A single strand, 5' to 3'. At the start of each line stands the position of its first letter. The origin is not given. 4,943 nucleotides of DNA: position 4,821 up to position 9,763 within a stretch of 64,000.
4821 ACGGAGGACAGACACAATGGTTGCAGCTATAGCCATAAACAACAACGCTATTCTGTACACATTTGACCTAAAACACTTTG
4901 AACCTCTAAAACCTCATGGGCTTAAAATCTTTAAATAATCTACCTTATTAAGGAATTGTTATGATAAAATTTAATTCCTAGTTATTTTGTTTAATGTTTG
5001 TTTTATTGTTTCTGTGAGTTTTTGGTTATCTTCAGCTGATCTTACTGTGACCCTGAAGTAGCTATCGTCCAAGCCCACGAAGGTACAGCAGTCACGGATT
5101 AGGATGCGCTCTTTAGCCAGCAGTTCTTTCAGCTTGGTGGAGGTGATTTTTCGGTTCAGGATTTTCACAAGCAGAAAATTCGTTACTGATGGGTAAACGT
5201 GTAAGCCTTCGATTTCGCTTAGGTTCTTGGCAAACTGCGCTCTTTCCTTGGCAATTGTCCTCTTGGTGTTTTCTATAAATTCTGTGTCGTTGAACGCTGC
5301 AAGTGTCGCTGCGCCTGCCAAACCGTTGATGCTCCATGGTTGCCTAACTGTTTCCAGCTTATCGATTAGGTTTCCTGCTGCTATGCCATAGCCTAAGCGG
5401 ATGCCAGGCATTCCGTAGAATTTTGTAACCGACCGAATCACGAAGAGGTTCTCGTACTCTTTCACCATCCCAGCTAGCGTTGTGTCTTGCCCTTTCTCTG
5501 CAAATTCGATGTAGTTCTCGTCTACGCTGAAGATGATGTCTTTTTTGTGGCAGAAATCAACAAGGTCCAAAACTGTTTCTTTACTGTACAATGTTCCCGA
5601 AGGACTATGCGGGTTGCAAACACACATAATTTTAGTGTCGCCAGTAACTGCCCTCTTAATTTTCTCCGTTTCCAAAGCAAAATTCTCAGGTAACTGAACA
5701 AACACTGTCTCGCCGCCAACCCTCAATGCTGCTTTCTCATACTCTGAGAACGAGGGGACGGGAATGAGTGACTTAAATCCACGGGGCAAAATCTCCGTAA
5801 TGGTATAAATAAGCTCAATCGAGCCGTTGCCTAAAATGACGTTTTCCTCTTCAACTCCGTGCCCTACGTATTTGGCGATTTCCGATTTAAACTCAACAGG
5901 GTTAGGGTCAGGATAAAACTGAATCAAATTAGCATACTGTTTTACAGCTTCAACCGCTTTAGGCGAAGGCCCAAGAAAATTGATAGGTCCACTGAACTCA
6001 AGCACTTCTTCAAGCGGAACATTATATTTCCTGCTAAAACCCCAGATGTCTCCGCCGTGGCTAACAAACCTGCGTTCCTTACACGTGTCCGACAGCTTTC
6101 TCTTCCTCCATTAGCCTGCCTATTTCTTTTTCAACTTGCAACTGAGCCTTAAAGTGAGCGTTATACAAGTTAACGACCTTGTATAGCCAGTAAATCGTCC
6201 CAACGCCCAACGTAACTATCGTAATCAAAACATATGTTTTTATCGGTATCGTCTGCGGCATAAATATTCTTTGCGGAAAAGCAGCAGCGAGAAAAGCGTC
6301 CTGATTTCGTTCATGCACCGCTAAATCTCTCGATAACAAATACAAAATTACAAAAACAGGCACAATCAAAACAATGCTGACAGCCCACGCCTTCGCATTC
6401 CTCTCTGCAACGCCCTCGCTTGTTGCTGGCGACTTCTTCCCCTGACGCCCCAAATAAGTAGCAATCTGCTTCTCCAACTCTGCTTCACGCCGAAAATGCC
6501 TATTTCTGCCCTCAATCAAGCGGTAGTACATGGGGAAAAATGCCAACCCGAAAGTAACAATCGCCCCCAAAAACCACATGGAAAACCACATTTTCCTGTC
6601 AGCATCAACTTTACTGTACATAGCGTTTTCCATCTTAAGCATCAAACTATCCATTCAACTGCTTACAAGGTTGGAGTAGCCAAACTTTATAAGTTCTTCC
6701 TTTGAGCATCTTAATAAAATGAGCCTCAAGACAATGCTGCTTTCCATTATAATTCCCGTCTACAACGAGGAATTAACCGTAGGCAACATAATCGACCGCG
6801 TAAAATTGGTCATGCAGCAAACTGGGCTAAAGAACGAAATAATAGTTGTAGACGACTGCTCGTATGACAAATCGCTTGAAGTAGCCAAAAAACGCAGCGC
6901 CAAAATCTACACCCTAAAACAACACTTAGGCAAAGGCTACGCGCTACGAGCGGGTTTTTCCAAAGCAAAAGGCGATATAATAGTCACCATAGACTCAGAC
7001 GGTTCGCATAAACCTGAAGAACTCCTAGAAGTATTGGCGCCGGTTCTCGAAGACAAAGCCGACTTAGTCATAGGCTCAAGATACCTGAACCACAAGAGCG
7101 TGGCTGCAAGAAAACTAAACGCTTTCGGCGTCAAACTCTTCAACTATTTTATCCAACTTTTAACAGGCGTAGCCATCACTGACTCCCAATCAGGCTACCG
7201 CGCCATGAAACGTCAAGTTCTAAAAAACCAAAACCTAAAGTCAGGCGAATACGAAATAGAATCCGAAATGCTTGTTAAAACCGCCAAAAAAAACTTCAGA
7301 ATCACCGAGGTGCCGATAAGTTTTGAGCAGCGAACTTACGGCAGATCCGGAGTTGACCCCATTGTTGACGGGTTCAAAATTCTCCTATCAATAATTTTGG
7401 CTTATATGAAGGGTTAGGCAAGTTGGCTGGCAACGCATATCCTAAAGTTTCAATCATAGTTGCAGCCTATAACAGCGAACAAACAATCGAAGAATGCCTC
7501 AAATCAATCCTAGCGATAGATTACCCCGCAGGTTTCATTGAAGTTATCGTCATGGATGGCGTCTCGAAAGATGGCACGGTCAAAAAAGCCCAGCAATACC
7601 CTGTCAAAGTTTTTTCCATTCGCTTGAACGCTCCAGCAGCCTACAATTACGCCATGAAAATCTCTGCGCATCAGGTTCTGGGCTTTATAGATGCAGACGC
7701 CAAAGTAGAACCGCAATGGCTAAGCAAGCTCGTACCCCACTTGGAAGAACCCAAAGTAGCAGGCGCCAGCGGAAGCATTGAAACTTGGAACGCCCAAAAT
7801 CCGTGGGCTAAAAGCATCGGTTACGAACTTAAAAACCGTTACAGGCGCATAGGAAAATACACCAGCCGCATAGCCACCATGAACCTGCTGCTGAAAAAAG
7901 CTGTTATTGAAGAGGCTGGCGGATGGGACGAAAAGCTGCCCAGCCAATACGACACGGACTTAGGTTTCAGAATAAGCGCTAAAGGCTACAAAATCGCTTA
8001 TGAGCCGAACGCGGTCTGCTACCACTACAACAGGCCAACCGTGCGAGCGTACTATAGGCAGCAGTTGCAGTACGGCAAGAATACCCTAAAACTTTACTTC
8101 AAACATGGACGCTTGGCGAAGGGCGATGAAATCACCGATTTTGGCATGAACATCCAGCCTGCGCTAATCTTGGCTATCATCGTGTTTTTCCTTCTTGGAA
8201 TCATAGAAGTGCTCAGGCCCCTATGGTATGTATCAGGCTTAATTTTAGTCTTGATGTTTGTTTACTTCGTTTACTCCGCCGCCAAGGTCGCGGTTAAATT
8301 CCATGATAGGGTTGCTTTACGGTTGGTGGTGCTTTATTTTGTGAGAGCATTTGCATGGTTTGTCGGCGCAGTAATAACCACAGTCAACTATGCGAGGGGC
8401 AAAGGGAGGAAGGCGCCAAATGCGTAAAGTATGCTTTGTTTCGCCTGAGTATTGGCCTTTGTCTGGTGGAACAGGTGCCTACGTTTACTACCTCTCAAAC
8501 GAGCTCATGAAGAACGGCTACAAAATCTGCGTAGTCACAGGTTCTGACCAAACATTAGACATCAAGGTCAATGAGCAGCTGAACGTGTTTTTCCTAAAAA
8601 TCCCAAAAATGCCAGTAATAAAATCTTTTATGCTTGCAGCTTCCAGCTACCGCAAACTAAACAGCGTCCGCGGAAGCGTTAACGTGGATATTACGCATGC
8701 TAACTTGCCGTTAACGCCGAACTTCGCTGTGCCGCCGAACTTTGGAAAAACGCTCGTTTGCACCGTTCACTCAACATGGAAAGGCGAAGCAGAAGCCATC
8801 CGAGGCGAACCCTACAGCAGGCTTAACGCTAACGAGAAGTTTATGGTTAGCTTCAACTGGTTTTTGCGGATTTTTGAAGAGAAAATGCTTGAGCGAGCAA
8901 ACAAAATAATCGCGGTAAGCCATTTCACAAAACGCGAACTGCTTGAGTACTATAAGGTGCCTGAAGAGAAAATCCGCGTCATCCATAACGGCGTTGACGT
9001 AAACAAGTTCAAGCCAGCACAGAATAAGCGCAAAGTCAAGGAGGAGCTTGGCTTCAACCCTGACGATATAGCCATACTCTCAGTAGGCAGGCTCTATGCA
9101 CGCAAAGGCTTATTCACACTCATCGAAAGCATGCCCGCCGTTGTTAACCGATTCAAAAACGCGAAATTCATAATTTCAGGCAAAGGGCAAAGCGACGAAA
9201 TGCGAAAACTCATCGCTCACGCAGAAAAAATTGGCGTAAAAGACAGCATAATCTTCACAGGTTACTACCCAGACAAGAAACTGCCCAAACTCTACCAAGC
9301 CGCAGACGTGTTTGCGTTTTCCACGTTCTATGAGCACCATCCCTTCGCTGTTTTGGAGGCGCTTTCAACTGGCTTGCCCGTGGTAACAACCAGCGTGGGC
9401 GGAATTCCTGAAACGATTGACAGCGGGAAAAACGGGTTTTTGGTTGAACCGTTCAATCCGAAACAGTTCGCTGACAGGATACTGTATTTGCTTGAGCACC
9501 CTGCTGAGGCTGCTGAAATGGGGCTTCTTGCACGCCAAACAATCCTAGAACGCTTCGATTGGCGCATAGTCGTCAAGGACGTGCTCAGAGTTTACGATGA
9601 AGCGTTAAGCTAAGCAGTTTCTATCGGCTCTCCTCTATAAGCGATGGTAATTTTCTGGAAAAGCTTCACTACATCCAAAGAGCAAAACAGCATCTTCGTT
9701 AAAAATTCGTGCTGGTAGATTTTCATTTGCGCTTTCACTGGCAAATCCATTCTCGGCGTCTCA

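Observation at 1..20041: Candidate B12-dependent tetraether-lipid tailoring locus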

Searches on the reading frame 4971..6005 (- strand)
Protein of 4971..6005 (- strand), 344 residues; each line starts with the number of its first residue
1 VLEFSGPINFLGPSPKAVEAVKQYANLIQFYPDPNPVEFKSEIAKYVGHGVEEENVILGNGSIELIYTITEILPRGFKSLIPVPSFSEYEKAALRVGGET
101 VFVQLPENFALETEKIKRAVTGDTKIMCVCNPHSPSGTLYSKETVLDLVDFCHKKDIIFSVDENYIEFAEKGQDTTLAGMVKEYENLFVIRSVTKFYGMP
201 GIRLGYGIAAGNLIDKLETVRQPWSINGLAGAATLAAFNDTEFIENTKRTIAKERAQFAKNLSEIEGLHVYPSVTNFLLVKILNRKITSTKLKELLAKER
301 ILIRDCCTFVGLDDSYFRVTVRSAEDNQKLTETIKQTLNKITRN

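Call 3: search_protein_families(library=pfam, proteins=[window:4971-6005:-], max_evalue=0.01)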
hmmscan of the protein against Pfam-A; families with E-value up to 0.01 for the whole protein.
window:4971-6005:- (344 aa): 3 families
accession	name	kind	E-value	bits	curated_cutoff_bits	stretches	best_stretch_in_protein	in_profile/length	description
PF00155.27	Aminotran_1_2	-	3.4e-54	184.8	19.7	1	13-334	18-361/361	Aminotransferase class I and II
PF01041.23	DegT_DnrJ_EryC1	-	0.00015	21.5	19.8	1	19-126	9-115/360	DegT/DnrJ/EryC1/StrS aminotransferase family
PF00266.25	Aminotran_5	-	0.00087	18.8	21.5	0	92-162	108-175/371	Aminotransferase class-V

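Call 5: search_protein_families(library=ncbifam, proteins=[window:4971-6005:-], max_evalue=0.001)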
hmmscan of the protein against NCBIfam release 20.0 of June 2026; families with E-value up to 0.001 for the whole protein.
window:4971-6005:- (344 aa): 69 families (the best 25 are shown)
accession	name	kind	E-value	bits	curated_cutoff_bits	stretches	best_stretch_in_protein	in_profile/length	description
TIGR01140.1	L_thr_O3P_dcar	equivalog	3.8e-80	269.5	290.55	1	1-334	19-330/331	threonine-phosphate decarboxylase CobD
TIGR01141.1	hisC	equivalog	4.1e-73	246.3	276.55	1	11-336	32-348/349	histidinol-phosphate transaminase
NF003496.0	PRK05166.1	equivalog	2.1e-52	178.1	540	1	9-338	46-370/373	histidinol-phosphate transaminase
NF002878.0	PRK03321.1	subfamily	1.8e-49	168.4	374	1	11-338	34-349/352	histidinol-phosphate transaminase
NF005915.1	PRK07908.1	equivalog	9.1e-45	153.5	360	1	20-334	33-331/332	Rv2231c family histidinol phosphate aminotransferase CobC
NF002877.0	PRK03317.1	equivalog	3.5e-44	151.1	409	1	18-340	54-369/374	histidinol-phosphate transaminase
NF002726.0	PRK02610.1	equivalog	5.5e-42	144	391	1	30-340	62-371/374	histidinol-phosphate transaminase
NF006014.0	PRK08153.1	equivalog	8.5e-40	136.7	510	1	9-342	43-368/370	pyridoxal phosphate-dependent aminotransferase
NF006225.0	PRK08354.1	equivalog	1.9e-39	135.9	288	1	19-337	33-315/318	putative aminotransferase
NF053748.1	bifunc_CobBC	exception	2.4e-38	132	950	1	21-334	502-796/797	bifunctional hydrogenobyrinic acid a,c-diamide synthase/histidinol phosphate aminotransferase CobBC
NF041364.1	GntC_guanitoxin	equivalog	3.3e-37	128.2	415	1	38-336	41-352/356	guanitoxin biosynthesis PLP-dependent (S)-gamma-hydroxy-L-arginine cyclodehydratase GntC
NF006580.0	PRK09105.1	subfamily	1.2e-32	113.3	444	1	10-338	57-371/375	pyridoxal phosphate-dependent aminotransferase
NF004870.0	PRK06225.1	equivalog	2.1e-29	102.4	351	1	19-337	48-373/380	pyridoxal phosphate-dependent aminotransferase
NF051461.1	pyoverd_PtaA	equivalog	2e-28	99.2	500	1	11-333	46-355/359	pyoverdine biosynthesis transaminase PtaA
NF005021.0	PRK06425.1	equivalog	2.3e-28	99.3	353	1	27-339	33-332/335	histidinol-phosphate aminotransferase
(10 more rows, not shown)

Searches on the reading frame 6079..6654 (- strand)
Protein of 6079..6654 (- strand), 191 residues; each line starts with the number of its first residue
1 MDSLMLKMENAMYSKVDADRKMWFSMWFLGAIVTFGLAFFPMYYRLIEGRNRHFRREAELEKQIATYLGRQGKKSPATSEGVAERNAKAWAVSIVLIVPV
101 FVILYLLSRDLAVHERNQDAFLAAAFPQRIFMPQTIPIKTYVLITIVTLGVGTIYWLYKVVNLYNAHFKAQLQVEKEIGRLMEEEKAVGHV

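Call 3: search_protein_families(library=pfam, proteins=[window:6079-6654:-], max_evalue=0.01)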
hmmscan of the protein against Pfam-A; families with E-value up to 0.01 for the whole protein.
window:6079-6654:- (191 aa): 2 families
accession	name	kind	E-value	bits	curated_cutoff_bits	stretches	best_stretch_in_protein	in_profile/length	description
PF20403.5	DUF6693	-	1.8e-05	25.3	31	0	26-47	17-38/104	Family of unknown function (DUF6693)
PF14018.11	DUF4234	-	0.00015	22.2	25.3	1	139-167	4-32/70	Domain of unknown function (DUF4234)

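Call 5: search_protein_families(library=ncbifam, proteins=[window:6079-6654:-], max_evalue=0.001)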
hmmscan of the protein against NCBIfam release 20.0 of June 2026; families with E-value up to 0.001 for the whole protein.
window:6079-6654:- (191 aa): 0 families

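Call 67: search_protein_families(library=pfam, proteins=[window:6079-6654:-], max_evalue=10)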
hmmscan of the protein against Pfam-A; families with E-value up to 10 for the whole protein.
window:6079-6654:- (191 aa): 4 families
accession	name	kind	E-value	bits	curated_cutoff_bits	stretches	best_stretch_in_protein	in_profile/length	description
PF20403.5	DUF6693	-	1.8e-05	25.3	31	2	26-47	17-38/104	Family of unknown function (DUF6693)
PF14018.11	DUF4234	-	0.00015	22.2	25.3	1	139-167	4-32/70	Domain of unknown function (DUF4234)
PF05987.18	DUF898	-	0.013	15.1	28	2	66-176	164-272/336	Bacterial protein of unknown function (DUF898)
PF14316.11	DUF4381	-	0.12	13.1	27.2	0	26-78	21-68/145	Domain of unknown function (DUF4381)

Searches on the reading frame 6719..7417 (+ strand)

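Call 3: search_protein_families(library=pfam, proteins=[window:6719-7417:+], max_evalue=0.01)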
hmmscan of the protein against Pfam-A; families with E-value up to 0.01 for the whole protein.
window:6719-7417:+ (232 aa): 4 families
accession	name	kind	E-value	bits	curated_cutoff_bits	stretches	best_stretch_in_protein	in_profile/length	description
PF00535.33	Glycos_transf_2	-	7.1e-32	111.1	23.3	1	9-169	1-165/168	Glycosyl transferase family 2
PF10111.15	Glyco_tranf_2_2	-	1.5e-06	28.3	27.3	1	9-104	1-101/276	Glycosyltransferase like family 2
PF13506.12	Glyco_transf_21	-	5.5e-06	26.4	21.7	1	72-168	18-114/174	Glycosyl transferase family 21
PF13641.12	Glyco_tranf_2_3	-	7.8e-06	26.5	27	1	8-142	3-146/230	Glycosyltransferase like family 2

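Call 5: search_protein_families(library=ncbifam, proteins=[window:6719-7417:+], max_evalue=0.001)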
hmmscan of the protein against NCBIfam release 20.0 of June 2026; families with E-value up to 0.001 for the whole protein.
window:6719-7417:+ (232 aa): 24 families
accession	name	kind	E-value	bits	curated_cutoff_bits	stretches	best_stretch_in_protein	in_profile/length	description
TIGR04182.1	glyco_TIGR04182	equivalog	3.1e-47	161.4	325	1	9-225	3-214/293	S-layer glycoprotein N-glycosyltransferase AglJ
NF041391.1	DPhHxTase_Halo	equivalog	5.4e-27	94.2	375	1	14-227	3-207/213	dolichyl-phosphate hexose transferase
NF058614.1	PPMAGASynPpgS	equivalog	3e-24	85.7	370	1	10-227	4-221/226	polyprenyl-phospho-N-acetylgalactosaminyl synthase PpgS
NF007986.1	PRK10714.1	equivalog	1.1e-23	83.8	529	1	8-210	8-208/316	undecaprenyl-phosphate 4-deoxy-4-formamido-L-arabinose transferase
NF010496.0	PRK13915.1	equivalog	3.9e-18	65.6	262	1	7-123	32-159/307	glucosyl-3-phosphoglycerate synthase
NF047588.1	GlcsyltransPgfSStrep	equivalog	1.8e-15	56.9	500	1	6-170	1-166/308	glycosyltransferase PgfS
TIGR04283.1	glyco_like_mftF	equivalog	2.6e-15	56.6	182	1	8-150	1-137/221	TIGR04283 family arsenosugar biosynthesis glycosyltransferase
NF047683.1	TeichurnBiosyTuaG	equivalog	1.4e-11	44.5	400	1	2-111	2-113/252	teichuronic acid biosynthesis protein TuaG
NF007482.0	PRK10073.1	equivalog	2.4e-11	43.2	423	1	4-116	4-117/334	glycosyltransferase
TIGR03937.1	PgaC_IcaA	equivalog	2.9e-11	43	422.3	1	7-95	46-136/407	poly-beta-1,6-N-acetyl-D-glucosamine synthase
TIGR03111.1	glyc2_xrt_Gpos1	hypoth_equivalog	4.4e-10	38.9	363.95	1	8-109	51-156/439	TIGR03111 family XrtG-associated glycosyltransferase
NF038302.1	EPS_HpsE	equivalog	1.4e-09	37.4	300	1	8-98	3-100/307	hormogonium polysaccharide biosynthesis glycosyltransferase HpsE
NF041875.1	EPS_EpsD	equivalog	2.2e-08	33.9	370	1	8-120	1-115/325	exopolysaccharide biosynthesis glycosyltransferase EpsD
NF041865.1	EpsU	equivalog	5e-08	32.4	700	1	8-119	41-156/394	exopolysaccharide biosynthesis GT2 family glycosyltransferase EpsU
TIGR03965.1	mycofact_glyco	equivalog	1.5e-07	30.7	280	1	8-123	76-192/467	mycofactocin biosynthesis glycosyltransferase MftF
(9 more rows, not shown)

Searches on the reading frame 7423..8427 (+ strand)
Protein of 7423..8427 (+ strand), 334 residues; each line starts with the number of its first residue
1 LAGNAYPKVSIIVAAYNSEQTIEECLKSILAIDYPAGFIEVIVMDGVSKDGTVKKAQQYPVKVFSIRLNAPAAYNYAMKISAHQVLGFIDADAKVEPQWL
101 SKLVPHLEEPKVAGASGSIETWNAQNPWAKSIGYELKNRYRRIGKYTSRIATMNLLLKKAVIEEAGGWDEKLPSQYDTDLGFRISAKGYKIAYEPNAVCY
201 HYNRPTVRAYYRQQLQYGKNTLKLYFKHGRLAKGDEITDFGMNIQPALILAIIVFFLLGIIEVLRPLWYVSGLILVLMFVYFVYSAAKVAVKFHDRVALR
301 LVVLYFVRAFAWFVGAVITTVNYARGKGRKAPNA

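Call 3: search_protein_families(library=pfam, proteins=[window:7423-8427:+], max_evalue=0.01)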
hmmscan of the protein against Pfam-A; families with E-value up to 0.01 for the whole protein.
window:7423-8427:+ (334 aa): 6 families
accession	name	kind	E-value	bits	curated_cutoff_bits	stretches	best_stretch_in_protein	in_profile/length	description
PF00535.33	Glycos_transf_2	-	6.2e-25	88.5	23.3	1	10-161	1-164/168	Glycosyl transferase family 2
PF13641.12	Glyco_tranf_2_3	-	2.1e-20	74.2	27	1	7-214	1-224/230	Glycosyltransferase like family 2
PF13632.12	Glyco_trans_2_3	-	8e-20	71.9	27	1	88-299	4-183/198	Glycosyl transferase family group 2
PF10111.15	Glyco_tranf_2_2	-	3.8e-05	23.8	27.3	0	153-210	166-225/276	Glycosyltransferase like family 2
PF13712.12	Glyco_tranf_2_5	-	7.4e-05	23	27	0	14-138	4-115/210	Glycosyltransferase like family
PF13506.12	Glyco_transf_21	-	0.00046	20.1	21.7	1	78-216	26-171/174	Glycosyl transferase family 21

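Call 5: search_protein_families(library=ncbifam, proteins=[window:7423-8427:+], max_evalue=0.001)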
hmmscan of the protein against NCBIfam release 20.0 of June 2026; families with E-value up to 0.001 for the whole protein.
window:7423-8427:+ (334 aa): 19 families
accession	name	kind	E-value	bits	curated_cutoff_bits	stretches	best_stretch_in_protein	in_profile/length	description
TIGR03965.1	mycofact_glyco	equivalog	1.8e-35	122.7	280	1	5-234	72-313/467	mycofactocin biosynthesis glycosyltransferase MftF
NF041875.1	EPS_EpsD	equivalog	2.5e-23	83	370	1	9-228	1-234/325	exopolysaccharide biosynthesis glycosyltransferase EpsD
TIGR03937.1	PgaC_IcaA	equivalog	8.5e-23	80.9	422.3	1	4-321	42-385/407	poly-beta-1,6-N-acetyl-D-glucosamine synthase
TIGR04283.1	glyco_like_mftF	equivalog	7.8e-17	61.6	182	1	9-217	1-201/221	TIGR04283 family arsenosugar biosynthesis glycosyltransferase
TIGR04242.1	nodulat_NodC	equivalog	8e-14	51.4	550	1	4-129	45-178/395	chitooligosaccharide synthase NodC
TIGR03111.1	glyc2_xrt_Gpos1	hypoth_equivalog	1.3e-12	47.2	363.95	1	4-120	46-170/439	TIGR03111 family XrtG-associated glycosyltransferase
NF038299.1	EPS_HpsN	equivalog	1.5e-11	43.8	425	1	7-113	1-113/317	hormogonium polysaccharide biosynthesis glycosyltransferase HpsN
NF007482.0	PRK10073.1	equivalog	1.1e-09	37.7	423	1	4-105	3-108/334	glycosyltransferase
NF047683.1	TeichurnBiosyTuaG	equivalog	7.6e-09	35.6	400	1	6-115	5-119/252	teichuronic acid biosynthesis protein TuaG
NF053739.1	GlytfEpsEBac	equivalog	8.8e-09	34.7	450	1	7-62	1-54/265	glycosyltransferase EpsE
TIGR03469.1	HpnB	hypoth_equivalog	1.1e-08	34.6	379.25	1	4-61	41-97/386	hopene-associated glycosyltransferase HpnB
NF041394.1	GtaseAglG_Halo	equivalog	6.3e-08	32.2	440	1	8-201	2-215/304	glucosyl-dolichyl phosphate glucuronosyltransferase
NF038302.1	EPS_HpsE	equivalog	1e-06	28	300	1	9-119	3-124/307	hormogonium polysaccharide biosynthesis glycosyltransferase HpsE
NF010496.0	PRK13915.1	equivalog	1.4e-06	27.6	262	1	7-104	31-139/307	glucosyl-3-phosphoglycerate synthase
TIGR04182.1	glyco_TIGR04182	equivalog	2.5e-06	27.1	325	1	8-108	1-98/293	S-layer glycoprotein N-glycosyltransferase AglJ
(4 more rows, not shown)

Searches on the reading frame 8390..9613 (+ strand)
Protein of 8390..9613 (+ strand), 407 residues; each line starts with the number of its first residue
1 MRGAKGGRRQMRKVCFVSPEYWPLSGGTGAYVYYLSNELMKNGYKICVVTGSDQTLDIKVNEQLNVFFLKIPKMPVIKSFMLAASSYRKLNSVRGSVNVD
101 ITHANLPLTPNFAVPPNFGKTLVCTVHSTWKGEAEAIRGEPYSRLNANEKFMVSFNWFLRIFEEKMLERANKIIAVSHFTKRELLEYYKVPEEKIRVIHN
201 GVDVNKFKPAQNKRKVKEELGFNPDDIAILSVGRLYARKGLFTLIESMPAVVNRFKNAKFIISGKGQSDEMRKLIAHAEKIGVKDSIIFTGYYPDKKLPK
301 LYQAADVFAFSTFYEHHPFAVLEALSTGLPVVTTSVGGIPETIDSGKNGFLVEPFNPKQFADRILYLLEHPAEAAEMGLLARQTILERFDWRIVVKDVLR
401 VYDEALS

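Call 3: search_protein_families(library=pfam, proteins=[window:8390-9613:+], max_evalue=0.01)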
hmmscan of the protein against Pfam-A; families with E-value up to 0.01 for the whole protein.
window:8390-9613:+ (407 aa): 7 families
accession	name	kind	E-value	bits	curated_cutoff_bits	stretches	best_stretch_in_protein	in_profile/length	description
PF00534.26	Glycos_transf_1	-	1.4e-41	142.3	26.4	1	213-379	2-167/172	Glycosyl transferases group 1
PF13692.12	Glyco_trans_1_4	-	1.4e-36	126.3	27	1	229-369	4-141/142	Glycosyl transferases group 1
PF13439.12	Glyco_transf_4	-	4.2e-28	98.9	28.5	1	26-205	2-169/170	Glycosyltransferase Family 4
PF13579.12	Glyco_trans_4_4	-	5.4e-12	46.8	29.7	1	26-201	1-158/158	Glycosyl transferase 4-like domain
PF13524.12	Glyco_trans_1_2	-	5.3e-08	33.4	25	1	280-398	27-142/144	Glycosyl transferase-like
PF20706.3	GT4-conflict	-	2.1e-07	30.7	26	1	162-396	139-383/385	Family 4 Glycosyltransferase in conflict systems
PF08323.17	Glyco_transf_5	-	0.0025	18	22.7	0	13-63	1-53/239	Starch synthase catalytic domain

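Call 5: search_protein_families(library=ncbifam, proteins=[window:8390-9613:+], max_evalue=0.001)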
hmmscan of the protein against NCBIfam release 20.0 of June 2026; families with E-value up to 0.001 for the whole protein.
window:8390-9613:+ (407 aa): 49 families (the best 25 are shown)
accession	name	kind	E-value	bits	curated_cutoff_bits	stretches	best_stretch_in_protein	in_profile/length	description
TIGR03088.1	stp2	hypoth_equivalog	6.5e-40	137.3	409.05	1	171-406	138-374/374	TIGR03088 family PEP-CTERM/XrtA system glycosyltransferase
TIGR04157.1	glyco_rSAM_CFB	subfamily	1.2e-38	133.2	400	1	163-400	163-404/406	TIGR04157 family glycosyltransferase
TIGR03449.1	mycothiol_MshA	equivalog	1.3e-37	129.7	462.5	1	160-406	155-404/406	D-inositol-3-phosphate glycosyltransferase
TIGR02149.1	glgA_Coryne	subfamily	2.3e-36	125.7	302.4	1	13-404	2-389/391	glycogen synthase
TIGR04063.1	stp3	hypoth_equivalog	4.4e-35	121.3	442.05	1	38-406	26-396/397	TIGR04063 family PEP-CTERM/XrtA system glycosyltransferase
NF041876.1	EPS_EpsE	equivalog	7.1e-35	121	400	1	192-392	185-383/389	exopolysaccharide biosynthesis GT4 family glycosyltransferase EpsE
TIGR03999.1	thiol_BshA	equivalog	1.7e-34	119.4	273.7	1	22-406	8-374/375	N-acetyl-alpha-D-glucosaminyl L-malate synthase BshA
TIGR04047.1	MSMEG_0565_glyc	hypoth_equivalog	5.7e-30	104.6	259.85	1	159-403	128-372/373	MSMEG_0565 family glycosyltransferase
NF053513.1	Gtran_IagA_BgsA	equivalog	4e-25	88.5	460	1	159-372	95-301/333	LTA glycolipid anchor biosynthesis glycosyltransferase, IagA/BgsA family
NF047684.1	TeichurnBiosyTuaC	equivalog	6.9e-25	87.8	550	1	160-404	156-388/391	teichuronic acid biosynthesis protein TuaC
NF041010.1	glycosy_Agl16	equivalog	2.5e-24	85.8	575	1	150-405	114-351/352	glycosylation protein Agl16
NF053787.1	GlcN_PG_synth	equivalog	9.9e-24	83.8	480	1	164-405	138-359/361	N-acetylglucosaminyl phosphatidylglycerol synthase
NF038295.1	EPS_HpsP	equivalog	1.2e-22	80.5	550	1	164-404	144-386/388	hormogonium polysaccharide biosynthesis glycosyltransferase HpsP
NF012028.0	PRK15484.1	subfamily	5.1e-22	78.5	618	1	161-397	131-370/380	lipopolysaccharide N-acetylglucosaminyltransferase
TIGR04005.1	wcaL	equivalog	4.8e-21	75.1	537.6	1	165-369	170-369/406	colanic acid biosynthesis glycosyltransferase WcaL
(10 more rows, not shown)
